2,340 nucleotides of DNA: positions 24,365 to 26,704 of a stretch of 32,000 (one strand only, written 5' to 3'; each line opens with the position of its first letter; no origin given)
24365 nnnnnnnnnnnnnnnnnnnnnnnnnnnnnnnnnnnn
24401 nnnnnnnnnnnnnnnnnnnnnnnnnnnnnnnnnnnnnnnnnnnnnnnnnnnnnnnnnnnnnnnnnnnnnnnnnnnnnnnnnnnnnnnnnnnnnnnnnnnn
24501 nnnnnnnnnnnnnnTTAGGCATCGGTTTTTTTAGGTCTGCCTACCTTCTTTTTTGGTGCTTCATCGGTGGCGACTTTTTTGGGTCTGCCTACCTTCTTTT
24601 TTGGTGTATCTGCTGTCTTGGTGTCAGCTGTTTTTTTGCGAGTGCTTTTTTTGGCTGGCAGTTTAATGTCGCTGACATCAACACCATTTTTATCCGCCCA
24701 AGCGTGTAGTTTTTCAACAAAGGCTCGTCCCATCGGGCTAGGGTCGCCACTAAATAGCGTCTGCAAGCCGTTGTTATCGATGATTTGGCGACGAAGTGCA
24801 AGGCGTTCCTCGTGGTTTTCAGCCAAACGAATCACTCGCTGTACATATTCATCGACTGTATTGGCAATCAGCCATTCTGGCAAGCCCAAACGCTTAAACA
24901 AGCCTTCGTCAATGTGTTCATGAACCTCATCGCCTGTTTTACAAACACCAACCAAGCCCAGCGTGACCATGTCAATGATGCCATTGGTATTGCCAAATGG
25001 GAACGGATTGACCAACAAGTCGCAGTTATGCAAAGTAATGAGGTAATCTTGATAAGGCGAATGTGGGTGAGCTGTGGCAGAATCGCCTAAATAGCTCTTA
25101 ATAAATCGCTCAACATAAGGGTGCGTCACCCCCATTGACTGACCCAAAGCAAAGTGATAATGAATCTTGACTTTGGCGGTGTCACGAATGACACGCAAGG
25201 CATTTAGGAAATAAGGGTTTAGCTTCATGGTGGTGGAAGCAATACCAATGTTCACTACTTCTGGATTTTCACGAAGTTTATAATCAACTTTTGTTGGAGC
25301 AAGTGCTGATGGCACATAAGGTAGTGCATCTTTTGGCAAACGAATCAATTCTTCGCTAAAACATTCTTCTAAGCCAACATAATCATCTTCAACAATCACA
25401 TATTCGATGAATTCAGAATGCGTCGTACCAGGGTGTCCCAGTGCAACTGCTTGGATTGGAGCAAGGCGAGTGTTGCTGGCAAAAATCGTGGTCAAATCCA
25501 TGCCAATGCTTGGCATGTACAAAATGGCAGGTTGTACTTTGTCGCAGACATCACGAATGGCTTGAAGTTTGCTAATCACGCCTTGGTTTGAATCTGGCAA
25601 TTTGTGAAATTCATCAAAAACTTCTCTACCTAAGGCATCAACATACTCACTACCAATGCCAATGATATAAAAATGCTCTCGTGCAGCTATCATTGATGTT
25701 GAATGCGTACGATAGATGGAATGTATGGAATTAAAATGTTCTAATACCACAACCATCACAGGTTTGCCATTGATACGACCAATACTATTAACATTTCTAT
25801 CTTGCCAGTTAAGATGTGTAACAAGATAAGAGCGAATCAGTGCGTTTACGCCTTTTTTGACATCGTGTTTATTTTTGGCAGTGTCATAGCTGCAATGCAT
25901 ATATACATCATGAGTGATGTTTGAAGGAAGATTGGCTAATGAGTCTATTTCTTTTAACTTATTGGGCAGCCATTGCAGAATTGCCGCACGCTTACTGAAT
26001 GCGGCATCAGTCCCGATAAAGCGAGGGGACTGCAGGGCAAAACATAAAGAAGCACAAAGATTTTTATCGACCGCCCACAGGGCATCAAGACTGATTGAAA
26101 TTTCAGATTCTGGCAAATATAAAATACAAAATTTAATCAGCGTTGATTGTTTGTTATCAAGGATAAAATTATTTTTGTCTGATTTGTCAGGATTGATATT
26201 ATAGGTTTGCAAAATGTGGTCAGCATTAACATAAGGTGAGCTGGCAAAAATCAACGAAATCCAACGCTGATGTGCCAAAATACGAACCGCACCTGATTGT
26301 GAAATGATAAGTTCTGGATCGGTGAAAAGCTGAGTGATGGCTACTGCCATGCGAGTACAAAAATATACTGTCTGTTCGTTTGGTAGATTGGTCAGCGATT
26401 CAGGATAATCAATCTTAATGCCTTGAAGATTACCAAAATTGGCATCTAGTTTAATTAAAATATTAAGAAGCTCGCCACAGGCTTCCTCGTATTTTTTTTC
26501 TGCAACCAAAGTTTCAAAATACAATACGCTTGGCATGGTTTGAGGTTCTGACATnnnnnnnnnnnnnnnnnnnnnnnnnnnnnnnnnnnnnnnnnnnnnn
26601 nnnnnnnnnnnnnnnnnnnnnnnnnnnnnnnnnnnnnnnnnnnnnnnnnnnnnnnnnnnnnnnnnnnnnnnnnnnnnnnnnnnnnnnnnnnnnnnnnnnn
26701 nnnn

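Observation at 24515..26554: Stand-alone HMW1C/NGT-type cytoplasmic N-glycosyltransferase embedded in a housekeeping block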

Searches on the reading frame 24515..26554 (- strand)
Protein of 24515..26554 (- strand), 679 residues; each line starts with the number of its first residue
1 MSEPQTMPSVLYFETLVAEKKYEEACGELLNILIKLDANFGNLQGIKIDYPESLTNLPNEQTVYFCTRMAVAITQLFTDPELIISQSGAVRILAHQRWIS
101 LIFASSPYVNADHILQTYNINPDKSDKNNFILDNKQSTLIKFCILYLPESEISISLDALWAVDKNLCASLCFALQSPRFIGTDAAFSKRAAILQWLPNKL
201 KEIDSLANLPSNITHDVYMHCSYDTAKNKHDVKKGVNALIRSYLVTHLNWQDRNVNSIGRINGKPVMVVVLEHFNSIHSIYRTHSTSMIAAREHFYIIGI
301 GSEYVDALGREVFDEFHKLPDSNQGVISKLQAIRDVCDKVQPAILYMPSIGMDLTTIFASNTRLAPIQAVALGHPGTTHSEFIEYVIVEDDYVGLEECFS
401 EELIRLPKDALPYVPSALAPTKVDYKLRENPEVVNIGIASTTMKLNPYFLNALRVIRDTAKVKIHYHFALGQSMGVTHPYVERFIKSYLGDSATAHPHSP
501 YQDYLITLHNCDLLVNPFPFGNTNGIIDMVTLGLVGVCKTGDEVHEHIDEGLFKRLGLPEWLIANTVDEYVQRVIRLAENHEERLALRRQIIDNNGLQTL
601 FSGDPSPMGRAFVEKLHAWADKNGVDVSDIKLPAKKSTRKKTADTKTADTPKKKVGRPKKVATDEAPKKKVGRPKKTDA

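Call 3: search_protein_families(library=pfam, proteins=[window:24515-26554:-], max_evalue=1)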
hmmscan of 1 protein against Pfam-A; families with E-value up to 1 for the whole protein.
window:24515-26554:- (679 aa): 4 families
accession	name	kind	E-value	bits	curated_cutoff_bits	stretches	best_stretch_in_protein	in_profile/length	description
PF18254.6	HMw1_D2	-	3.2e-42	143.7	26.2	1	157-243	1-87/88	HMW1 domain 2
PF18071.7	HMW1C_N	-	3.9e-42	144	27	1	8-152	2-146/146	HMW1C N-terminal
PF13844.12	Glyco_transf_41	-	6e-06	25.2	25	1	362-408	178-226/543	Glycosyl transferase family 41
PF02178.24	AT_hook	-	0.0056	16.8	17.4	1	652-663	1-12/13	AT hook motif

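Call 4: search_protein_families(library=ncbifam, proteins=[window:24515-26554:-], max_evalue=1)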
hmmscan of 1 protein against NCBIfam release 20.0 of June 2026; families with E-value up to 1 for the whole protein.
window:24515-26554:- (679 aa): 1 family
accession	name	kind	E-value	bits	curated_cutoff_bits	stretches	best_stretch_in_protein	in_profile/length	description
NF049992.1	NGTferase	equivalog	0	1164.5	1000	1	8-620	2-613/614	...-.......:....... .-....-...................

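Call 5: search_solved_structures(query=window:24515-26554:-, max_evalue=0.01, show_alignments=2)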
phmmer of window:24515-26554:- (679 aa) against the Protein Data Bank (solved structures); distinct sequences matched with E-value up to 0.01: 10.
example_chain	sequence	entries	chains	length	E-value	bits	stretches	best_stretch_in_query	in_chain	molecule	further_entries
3q3e_A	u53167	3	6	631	0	1018.8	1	3-622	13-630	HMW1C-like glycosyltransferase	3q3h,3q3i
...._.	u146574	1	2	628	0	1010.5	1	4-623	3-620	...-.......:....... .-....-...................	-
8p0o_A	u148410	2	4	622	2.4e-302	1007.6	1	6-625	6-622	Adhesin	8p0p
8p0q_A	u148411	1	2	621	2.5e-302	1007.5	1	6-625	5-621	Adhesin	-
7y4i_A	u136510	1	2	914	1.1e-05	27.4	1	362-609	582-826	Probable UDP-N-acetylglucosamine--peptide N-acetylglucosaminyltransferase SPINDLY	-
8dtf_A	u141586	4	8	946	1.4e-05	27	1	362-607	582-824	Probable UDP-N-acetylglucosamine--peptide N-acetylglucosaminyltransferase SPINDLY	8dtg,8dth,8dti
2vsn_A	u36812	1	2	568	0.00041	22.1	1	362-589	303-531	XCOGT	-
2jlb_A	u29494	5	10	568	0.00042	22.1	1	362-589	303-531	XCC0866 | XCOGT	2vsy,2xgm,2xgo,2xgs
5a01_A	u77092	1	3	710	0.00063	21.5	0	362-407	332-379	O-GLYCOSYLTRANSFERASE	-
5djs_A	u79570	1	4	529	0.00077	21.2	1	352-580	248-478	Tetratricopeptide TPR_2 repeat protein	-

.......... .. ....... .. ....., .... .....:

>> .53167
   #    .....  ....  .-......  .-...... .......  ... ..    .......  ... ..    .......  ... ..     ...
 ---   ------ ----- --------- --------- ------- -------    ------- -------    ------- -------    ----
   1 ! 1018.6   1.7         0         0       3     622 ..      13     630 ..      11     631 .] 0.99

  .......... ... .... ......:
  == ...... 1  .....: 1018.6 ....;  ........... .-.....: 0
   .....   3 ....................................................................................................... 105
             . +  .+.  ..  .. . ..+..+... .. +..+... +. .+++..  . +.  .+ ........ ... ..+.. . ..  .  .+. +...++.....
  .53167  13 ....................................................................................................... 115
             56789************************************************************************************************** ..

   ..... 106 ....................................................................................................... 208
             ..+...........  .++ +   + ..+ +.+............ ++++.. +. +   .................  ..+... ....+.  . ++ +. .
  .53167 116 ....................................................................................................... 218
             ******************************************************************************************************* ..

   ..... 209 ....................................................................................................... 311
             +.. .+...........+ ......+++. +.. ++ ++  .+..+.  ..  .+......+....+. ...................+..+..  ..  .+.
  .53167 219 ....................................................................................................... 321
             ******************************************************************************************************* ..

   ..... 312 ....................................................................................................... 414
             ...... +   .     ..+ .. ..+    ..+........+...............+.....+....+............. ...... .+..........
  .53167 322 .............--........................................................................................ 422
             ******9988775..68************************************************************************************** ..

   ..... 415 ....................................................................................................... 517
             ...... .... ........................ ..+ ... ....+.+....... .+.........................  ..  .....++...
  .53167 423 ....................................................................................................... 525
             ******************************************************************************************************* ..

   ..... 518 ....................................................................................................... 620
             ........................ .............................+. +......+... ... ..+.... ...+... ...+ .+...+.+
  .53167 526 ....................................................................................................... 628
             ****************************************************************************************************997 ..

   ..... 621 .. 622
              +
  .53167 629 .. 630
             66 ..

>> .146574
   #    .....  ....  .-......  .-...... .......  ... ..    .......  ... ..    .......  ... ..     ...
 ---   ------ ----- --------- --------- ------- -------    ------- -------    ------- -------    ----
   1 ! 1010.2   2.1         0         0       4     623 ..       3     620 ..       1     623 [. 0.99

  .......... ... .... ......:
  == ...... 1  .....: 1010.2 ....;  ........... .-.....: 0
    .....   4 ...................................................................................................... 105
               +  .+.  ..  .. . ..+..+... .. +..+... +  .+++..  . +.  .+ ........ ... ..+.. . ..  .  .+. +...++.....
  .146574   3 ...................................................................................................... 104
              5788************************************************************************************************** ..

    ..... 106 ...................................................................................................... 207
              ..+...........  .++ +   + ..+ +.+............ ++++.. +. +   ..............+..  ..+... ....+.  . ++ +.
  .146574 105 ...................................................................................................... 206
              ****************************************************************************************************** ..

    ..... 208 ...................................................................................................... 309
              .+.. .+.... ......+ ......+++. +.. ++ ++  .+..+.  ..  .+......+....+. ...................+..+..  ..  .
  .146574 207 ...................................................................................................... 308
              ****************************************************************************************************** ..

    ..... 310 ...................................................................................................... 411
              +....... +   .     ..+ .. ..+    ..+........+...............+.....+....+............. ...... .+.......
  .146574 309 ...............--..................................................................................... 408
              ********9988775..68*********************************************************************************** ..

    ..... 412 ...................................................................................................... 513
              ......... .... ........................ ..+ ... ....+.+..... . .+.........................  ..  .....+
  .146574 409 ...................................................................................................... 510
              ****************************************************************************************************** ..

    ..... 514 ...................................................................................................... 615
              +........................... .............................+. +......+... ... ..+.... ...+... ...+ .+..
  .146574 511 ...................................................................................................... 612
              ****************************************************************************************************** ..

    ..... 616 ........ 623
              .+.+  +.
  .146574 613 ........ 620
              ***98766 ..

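Call 9: find_homologous_proteins(query=window:24515-26554:-, max_evalue=1e-10)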
Query window:24515-26554:- (679 aa): 1786 proteins with E <= 1e-10 among 8000 candidates; the best 120 are listed.
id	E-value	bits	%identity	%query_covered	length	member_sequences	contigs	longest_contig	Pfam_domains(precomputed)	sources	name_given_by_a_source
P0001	0.0e+0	1561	100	100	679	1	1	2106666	PF18071.8,PF18254.7,PF13844.13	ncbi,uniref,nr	ncbi:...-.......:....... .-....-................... [Moraxella nasicaprae]|uniref:Adhesin n=1 Tax=Mo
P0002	0.0e+0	1364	87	100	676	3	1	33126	PF18071.8,PF18254.7,PF13844.13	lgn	-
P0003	0.0e+0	1109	71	100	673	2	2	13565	PF18071.8,PF18254.7,PF13844.13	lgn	-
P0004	0.0e+0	1106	72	100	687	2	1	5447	PF18071.8,PF18254.7,PF13844.13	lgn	-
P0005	0.0e+0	1091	69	96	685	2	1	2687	PF18071.8,PF18254.7,PF13844.13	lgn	-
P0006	0.0e+0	1086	68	100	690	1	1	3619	PF18071.8,PF18254.7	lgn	-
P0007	0.0e+0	1060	72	92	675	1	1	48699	PF18071.8,PF18254.7,PF13844.13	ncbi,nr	ncbi:adhesin [Pasteurellaceae bacterium LFhippo2]|nr:adhesin [Pasteurellaceae bacterium LFhippo2]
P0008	0.0e+0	1054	69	100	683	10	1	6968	PF18071.8,PF18254.7,PF13844.13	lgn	-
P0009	0.0e+0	1051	71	92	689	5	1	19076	PF18071.8,PF18254.7,PF13844.13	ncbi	ncbi:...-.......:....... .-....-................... [Ursidibacter arcticus]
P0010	0.0e+0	1051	70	96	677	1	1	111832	PF18071.8,PF18254.7,PF13844.13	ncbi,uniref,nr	ncbi:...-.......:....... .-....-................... [Rodentibacter myodis]|uniref:UDP-glucose:protei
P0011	0.0e+0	1051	66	100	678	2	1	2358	PF18071.8,PF18254.7,PF13844.13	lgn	-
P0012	0.0e+0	1048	68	100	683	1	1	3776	PF18071.8,PF18254.7,PF13844.13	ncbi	-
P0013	0.0e+0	1047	68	97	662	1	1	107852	PF18071.8,PF18254.7,PF13844.13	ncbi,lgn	-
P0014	0.0e+0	1045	71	92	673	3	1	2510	PF18071.8,PF18254.7,PF13844.13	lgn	-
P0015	0.0e+0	1044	70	92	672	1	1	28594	PF18071.8,PF18254.7,PF13844.13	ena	-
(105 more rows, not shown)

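Call 14: find_encoding_contigs(protein=P0002, flank=10000, max_places=3)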
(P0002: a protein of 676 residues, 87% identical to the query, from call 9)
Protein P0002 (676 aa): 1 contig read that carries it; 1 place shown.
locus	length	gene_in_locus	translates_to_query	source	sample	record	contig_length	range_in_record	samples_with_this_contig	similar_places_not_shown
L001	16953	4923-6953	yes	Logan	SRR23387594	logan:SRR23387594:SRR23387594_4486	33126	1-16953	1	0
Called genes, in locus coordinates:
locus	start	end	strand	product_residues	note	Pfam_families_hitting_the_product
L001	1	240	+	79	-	?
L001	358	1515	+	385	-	PF07690:MFS_1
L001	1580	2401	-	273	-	PF00106:adh_short, PF13561:adh_short_C2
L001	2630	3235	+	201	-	PF01227:GTP_cyclohydroI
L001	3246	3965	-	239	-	PF06912:DUF1275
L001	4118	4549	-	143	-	PF04076:BOF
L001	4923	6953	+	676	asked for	PF18071:HMW1C_N, PF18254:HMw1_D2, PF13844:Glyco_transf_41 (faint)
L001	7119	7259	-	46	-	PF00444:Ribosomal_L36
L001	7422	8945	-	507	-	PF13522:GATase_6, PF13537:GATase_7, PF00156:Pribosyltran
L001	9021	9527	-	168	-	PF02674:Colicin_V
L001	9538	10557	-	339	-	PF01180:DHO_dh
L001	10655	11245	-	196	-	PF02870:Methyltransf_1N (weak), PF01035:DNA_binding_1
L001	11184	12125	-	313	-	PF02881:SRP54_N, PF06414:Zeta_toxin (weak), PF00448:SRP54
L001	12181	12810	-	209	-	-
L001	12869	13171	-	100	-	-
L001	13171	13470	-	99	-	-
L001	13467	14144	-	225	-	PF00834:Ribul_P_3_epim, PF01729:QRPTase_C (faint)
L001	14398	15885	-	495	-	PF13505:OMP_b-brl (faint)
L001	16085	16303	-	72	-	PF04102:SlyX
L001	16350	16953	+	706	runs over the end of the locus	PF03193:RsgA_GTPase (faint), PF00005:ABC_tran, PF00006:ATP-synt_ab (faint), PF01926:MMR_HSR1 (faint), PF02463:SMC_N (faint), PF12848:ABC_tran_Xtn (weak), PF00005:ABC_tran, PF16326:ABC_tran_CTD, +2 more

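Call 15: find_encoding_contigs(protein=P0003, flank=10000, max_places=3)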
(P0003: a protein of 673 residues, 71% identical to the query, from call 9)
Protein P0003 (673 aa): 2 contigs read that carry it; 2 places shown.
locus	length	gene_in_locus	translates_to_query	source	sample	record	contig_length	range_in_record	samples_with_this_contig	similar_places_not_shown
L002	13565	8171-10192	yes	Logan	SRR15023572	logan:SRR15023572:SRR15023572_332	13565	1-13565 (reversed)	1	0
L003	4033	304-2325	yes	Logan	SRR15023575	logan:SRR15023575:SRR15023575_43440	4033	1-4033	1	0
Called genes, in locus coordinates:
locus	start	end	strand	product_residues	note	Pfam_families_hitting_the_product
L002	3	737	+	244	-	?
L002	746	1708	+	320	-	PF16881:LIAS_N (weak), PF04055:Radical_SAM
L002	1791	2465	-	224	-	PF00027:cNMP_binding, PF13545:HTH_Crp_2, PF00325:Crp, PF25213:HVO_A0261_N (weak)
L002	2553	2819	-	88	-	PF04077:DsrH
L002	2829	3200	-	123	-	PF02635:DsrE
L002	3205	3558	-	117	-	PF02635:DsrE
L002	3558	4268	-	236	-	PF08348:PAS_6, PF13309:HTH_22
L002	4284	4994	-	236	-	PF01346:FKBP_N, PF00254:FKBP_C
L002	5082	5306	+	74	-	PF04102:SlyX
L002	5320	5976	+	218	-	-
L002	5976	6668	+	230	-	PF01048:PNP_UDP_1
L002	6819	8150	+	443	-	PF00919:UPF0004, PF04055:Radical_SAM, PF18693:TRAM_2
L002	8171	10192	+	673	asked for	PF18071:HMW1C_N, PF18254:HMw1_D2, PF13844:Glyco_transf_41 (faint)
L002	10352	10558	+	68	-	-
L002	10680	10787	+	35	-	PF13627:LptM_cons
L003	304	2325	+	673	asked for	PF18071:HMW1C_N, PF18254:HMw1_D2, PF13844:Glyco_transf_41 (faint)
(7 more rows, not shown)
